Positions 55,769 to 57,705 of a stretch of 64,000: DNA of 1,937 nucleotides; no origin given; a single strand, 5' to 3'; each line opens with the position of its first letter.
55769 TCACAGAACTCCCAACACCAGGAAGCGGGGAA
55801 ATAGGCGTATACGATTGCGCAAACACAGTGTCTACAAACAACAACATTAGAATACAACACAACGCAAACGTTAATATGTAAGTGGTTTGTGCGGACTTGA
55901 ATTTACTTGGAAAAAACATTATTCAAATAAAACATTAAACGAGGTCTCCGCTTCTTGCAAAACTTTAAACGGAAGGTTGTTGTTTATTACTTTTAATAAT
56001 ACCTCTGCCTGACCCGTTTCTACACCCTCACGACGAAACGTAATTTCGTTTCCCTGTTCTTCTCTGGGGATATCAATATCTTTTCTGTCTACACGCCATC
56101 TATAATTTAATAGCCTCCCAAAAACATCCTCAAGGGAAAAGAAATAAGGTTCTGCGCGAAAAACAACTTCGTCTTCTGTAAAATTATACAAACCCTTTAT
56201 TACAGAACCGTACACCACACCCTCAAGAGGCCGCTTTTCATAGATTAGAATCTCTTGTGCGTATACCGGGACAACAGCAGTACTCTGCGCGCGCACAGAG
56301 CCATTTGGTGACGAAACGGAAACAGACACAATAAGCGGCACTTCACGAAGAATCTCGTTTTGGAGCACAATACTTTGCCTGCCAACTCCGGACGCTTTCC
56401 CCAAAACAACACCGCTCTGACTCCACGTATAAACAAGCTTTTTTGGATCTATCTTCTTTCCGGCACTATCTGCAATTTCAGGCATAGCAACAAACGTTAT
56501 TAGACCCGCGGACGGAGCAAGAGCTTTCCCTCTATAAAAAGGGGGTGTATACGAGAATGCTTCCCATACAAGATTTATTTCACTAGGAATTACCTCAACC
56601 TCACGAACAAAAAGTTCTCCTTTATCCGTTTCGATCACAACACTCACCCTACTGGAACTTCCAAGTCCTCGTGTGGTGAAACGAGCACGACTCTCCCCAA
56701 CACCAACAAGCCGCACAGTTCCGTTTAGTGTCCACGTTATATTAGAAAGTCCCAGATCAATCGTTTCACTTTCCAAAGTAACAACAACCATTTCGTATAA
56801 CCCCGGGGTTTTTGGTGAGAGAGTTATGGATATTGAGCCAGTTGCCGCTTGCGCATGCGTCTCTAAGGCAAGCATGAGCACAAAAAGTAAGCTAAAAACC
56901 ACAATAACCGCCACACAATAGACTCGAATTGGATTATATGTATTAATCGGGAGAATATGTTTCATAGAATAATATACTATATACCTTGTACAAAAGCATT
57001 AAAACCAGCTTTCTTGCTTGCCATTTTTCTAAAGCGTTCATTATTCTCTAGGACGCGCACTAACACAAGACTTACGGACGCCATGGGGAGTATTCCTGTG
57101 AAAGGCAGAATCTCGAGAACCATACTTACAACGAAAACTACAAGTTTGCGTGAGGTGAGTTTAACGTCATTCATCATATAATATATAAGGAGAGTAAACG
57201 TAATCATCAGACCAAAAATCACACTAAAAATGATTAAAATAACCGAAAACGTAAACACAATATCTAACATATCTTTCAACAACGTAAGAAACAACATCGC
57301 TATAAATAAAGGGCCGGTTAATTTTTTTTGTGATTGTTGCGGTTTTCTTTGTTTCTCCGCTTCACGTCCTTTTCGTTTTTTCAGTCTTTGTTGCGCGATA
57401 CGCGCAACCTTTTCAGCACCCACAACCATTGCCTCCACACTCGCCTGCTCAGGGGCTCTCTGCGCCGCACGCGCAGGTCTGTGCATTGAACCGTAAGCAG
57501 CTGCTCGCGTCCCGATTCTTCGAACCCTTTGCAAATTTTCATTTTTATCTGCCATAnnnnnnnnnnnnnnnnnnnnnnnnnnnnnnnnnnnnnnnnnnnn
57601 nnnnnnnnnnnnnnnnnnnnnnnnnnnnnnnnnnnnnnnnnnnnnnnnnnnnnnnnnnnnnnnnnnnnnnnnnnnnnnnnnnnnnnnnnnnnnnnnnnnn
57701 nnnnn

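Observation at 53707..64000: Ten-gene minus-strand type IV secretion-like cluster lacking relaxase and coupling protein: candidate novel secretion/uptake apparatus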

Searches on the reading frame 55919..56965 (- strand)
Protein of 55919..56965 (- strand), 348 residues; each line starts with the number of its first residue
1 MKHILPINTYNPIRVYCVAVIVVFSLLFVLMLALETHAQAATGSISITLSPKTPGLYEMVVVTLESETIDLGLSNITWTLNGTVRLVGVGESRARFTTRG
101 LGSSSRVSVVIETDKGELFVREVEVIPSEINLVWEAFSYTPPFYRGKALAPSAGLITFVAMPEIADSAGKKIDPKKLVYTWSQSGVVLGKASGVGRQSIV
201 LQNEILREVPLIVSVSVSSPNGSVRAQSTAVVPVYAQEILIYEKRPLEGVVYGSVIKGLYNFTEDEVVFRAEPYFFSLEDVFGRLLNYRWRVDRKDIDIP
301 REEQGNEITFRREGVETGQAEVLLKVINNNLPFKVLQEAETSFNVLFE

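Call 3: search_protein_families(library=pfam, proteins=[window:55919-56965:-], max_evalue=0.1)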
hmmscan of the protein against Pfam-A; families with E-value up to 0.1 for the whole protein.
window:55919-56965:- (348 aa): 1 family
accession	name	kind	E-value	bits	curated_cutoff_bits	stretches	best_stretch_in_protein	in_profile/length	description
PF24063.1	DUF7363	-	0.012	16.6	28.3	1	293-332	62-101/107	Domain of unknown function (DUF7363)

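Call 32: search_solved_structures(query=A2, max_evalue=1)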
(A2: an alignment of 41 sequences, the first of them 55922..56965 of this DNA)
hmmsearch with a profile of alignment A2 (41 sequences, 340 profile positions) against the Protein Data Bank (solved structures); distinct sequences matched with E-value up to 1: 15.
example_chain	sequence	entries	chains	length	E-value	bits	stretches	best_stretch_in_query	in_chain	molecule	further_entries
3shs_A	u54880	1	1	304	0.0027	20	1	162-228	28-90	Hoc head outer capsid protein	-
2mkl_C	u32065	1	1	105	0.025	16.8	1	50-107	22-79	Novel antigen receptor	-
2wng_A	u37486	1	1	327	0.12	14.6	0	47-101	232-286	TYROSINE-PROTEIN PHOSPHATASE NON-RECEPTOR TYPE SUBSTRATE 1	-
6dms_A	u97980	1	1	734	0.14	14.4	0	70-105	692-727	Alpha-1,4-endofucoidanase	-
6dlh_A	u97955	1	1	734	0.14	14.4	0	70-105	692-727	Alpha-1,4-endofucoidanase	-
6lir_B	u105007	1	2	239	0.16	14.2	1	55-103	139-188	TCR beta chain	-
9ejh_A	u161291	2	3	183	0.68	12.1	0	68-90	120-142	HLA class II histocompatibility antigen, DQ alpha 1 chain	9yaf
7sg0_A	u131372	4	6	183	0.71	12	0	68-90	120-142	HLA class II histocompatibility antigen, DQ alpha 1 chain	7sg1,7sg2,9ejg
1s9v_A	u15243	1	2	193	0.74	12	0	68-90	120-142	HLA class II histocompatibility antigen, DQ(3) alpha chain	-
8w83_C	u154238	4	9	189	0.75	12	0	68-90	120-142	HLA class II histocompatibility antigen, DQ alpha 1 chain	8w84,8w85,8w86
5ksu_A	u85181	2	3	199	0.77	11.9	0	68-90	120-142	HLA class II histocompatibility antigen, DQ alpha 1 chain | MHC class II HLA-DQ-alpha chain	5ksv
5ksa_A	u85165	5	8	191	0.77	11.9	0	68-90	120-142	HLA class II histocompatibility antigen, DQ alpha 1 chain | MHC class II HLA-DQ-alpha chain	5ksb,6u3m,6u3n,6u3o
6mff_A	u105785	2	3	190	0.79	11.9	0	68-90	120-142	HLA class II histocompatibility antigen, DQ alpha 1 chain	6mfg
4ozf_A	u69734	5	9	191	0.8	11.9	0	68-90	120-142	HLA class II histocompatibility antigen, DQ alpha 1 chain | MHC class II HLA-DQ-alpha chain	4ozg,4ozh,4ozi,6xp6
9ruf_A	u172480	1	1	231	0.87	11.7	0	68-90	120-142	HLA class II histocompatibility antigen, DQ alpha 1 chain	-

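Call 48: search_protein_families(library=ncbifam, proteins=[window:55919-56965:-], max_evalue=0.1)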
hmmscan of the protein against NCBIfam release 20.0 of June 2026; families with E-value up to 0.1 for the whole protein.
window:55919-56965:- (348 aa): 0 families

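Call 56: find_homologous_proteins(query=window:55922-56965:-, max_evalue=0.00001)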
Query window:55922-56965:- (348 aa): 115 proteins with E <= 0.00001 among 4772 candidates.
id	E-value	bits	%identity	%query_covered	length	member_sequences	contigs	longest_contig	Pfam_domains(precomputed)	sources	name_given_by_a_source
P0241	1.3e-221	752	100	100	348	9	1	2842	-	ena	-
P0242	2.7e-152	525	74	90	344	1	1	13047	-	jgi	-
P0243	1.5e-145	502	72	93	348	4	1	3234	-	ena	-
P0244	7.1e-142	490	68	90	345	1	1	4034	-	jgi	-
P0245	3.8e-95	337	51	88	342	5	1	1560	-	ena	-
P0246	5.6e-95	336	51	88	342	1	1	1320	-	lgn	-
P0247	9.4e-90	319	45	95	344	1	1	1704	-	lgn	-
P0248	9.2e-85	303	47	86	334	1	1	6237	-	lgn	-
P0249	2.9e-84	301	45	92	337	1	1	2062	-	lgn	-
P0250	6.1e-78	280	42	96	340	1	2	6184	-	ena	-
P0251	5.9e-63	231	59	55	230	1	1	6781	-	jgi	-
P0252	1.2e-55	207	37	94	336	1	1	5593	-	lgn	-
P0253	8.4e-54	201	37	95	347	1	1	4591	-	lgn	-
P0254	2.5e-50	189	36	95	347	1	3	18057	-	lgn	-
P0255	6.1e-50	188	37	87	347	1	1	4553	-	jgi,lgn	-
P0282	5.9e-41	159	33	93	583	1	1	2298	PF18895.6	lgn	-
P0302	7.9e-37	145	30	92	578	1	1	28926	PF18895.6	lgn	-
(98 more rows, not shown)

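Call 69: predict_structure(alignment_id=A7)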
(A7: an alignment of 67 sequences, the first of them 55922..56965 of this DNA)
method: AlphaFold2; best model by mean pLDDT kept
length: 348 residues; sequences in the alignment: 67
mean_pLDDT: 92.3   pTM: 0.79
mean pLDDT of the five models: 92.3, 91.9, 91.6, 91.2, 90.7
residues with pLDDT >= 90: 292; 70-90: 36; 50-70: 13; < 50: 7
segments of 3 or more residues with pLDDT < 50: 1-4
pLDDT, mean of each block of 10 residues (from residue 1): 49 79 91 64 84 97 96 98 98 98 97 96 97 97 93 96 95 98 97 98 88 97 95 96 97 95 94 96 96 96 95 89 96 88 94
secondary structure, 60 per line:
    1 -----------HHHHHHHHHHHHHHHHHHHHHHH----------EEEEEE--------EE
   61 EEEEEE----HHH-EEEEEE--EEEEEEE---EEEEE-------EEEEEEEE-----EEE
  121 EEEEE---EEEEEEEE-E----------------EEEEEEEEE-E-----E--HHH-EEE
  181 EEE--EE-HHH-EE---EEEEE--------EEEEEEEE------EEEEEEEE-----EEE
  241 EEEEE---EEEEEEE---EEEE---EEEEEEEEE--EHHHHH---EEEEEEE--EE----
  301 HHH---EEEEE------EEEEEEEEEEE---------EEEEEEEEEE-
elements in order: H12-34 E45-50 E59-66 E75-80 E83-89 E93-97 E105-112 E118-125 E129-136 E155-163 E178-183 E198-202 E211-218 E225-232 E238-245 E249-255 E259-262 E266-274 H278-282 E286-292 E307-311 E318-328 E338-347

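Call 71: fold_search(model_id=the predicted structure, library=pdb)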
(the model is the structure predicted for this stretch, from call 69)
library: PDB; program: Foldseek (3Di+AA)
matches with E <= 10: 1860; with E <= 0.001: 332
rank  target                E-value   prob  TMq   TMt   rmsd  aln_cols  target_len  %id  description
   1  5k6x_A                1.7e-08  1.00  0.19  0.18  31.3       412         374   13  Sidekick-2 immunoglobulin domains 1-4, crystal form 1 (released 2016-09-28)
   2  5xx0_A                4.2e-08  1.00  0.19  0.18  30.5       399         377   13  Crystal structure of the four N-terminal immunoglogulin domains of Sidekick-2 protein (released 2018-08-29)
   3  5k6y_A                4.4e-08  1.00  0.20  0.19  21.8       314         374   11  Sidekick-2 immunoglobulin domains 1-4, crystal form 2 (released 2016-09-28)
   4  3shs                  4.6e-08  1.00  0.25  0.28  15.6       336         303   12  Three N-terminal domains of the bacteriophage RB49 Highly Immunogenic Outer Capsid protein (Hoc) (released 2011-06-29)
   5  5xeq_B                4.6e-08  1.00  0.20  0.23  17.0       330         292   12  Crystal Structure of human MDGA1 and human neuroligin-2 complex (released 2017-07-12)
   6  5k6x_B                5.1e-08  1.00  0.20  0.19  22.4       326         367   11  Sidekick-2 immunoglobulin domains 1-4, crystal form 1 (released 2016-09-28)
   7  5k70_C                6.3e-08  1.00  0.22  0.21  18.8       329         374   12  Sidekick-2 immunoglobulin domains 1-4 H18R/N22S mutant (released 2016-09-28)
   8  5k70_A                6.7e-08  1.00  0.20  0.18  32.5       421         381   12  Sidekick-2 immunoglobulin domains 1-4 H18R/N22S mutant (released 2016-09-28)
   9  3rjd_A                7.4e-08  1.00  0.21  0.27  18.1       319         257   15  Crystal structure of Fc RI and its implication to high affinity immunoglobulin G binding (released 2011-09-21)
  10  5k70_D                7.4e-08  1.00  0.19  0.18  30.8       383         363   13  Sidekick-2 immunoglobulin domains 1-4 H18R/N22S mutant (released 2016-09-28)
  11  5k6z_B                8.3e-08  1.00  0.21  0.19  21.9       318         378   12  Sidekick chimera containing sidekick-2 immunoglobulin domains 1-2 and sidekick-1 immunoglobulin domains 3-4 (released 2016-09-28)
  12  5k6w_A                8.7e-08  1.00  0.18  0.14  31.0       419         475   10  Sidekick-1 immunoglobulin domains 1-5 (released 2016-09-28)
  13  5k70_B                1.1e-07  1.00  0.19  0.18  30.6       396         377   13  Sidekick-2 immunoglobulin domains 1-4 H18R/N22S mutant (released 2016-09-28)
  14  5k6z_A                1.1e-07  1.00  0.19  0.18  22.0       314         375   11  Sidekick chimera containing sidekick-2 immunoglobulin domains 1-2 and sidekick-1 immunoglobulin domains 3-4 (released 2016-09-28)
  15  1qz1                  1.2e-07  1.00  0.22  0.25  12.9       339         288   11  Crystal Structure of the Ig 1-2-3 fragment of NCAM (released 2003-11-04)
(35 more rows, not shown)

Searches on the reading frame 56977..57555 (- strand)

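Call 3: search_protein_families(library=pfam, proteins=[window:56977-57555:-], max_evalue=0.1)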
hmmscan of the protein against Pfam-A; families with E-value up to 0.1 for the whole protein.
window:56977-57555:- (192 aa): 1 family
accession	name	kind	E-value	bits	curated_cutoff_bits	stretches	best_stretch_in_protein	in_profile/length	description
PF25228.1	Lips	-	0.071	11.6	27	1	71-127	627-683/892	Lips protein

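Call 48: search_protein_families(library=ncbifam, proteins=[window:56977-57555:-], max_evalue=0.1)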
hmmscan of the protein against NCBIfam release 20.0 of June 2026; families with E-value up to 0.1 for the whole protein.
window:56977-57555:- (192 aa): 1 family
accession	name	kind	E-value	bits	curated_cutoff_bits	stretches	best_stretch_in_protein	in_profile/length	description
NF046000.1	MAG1210_fam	subfamily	0.087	11.4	275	1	95-160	57-112/550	MAG1210 family protein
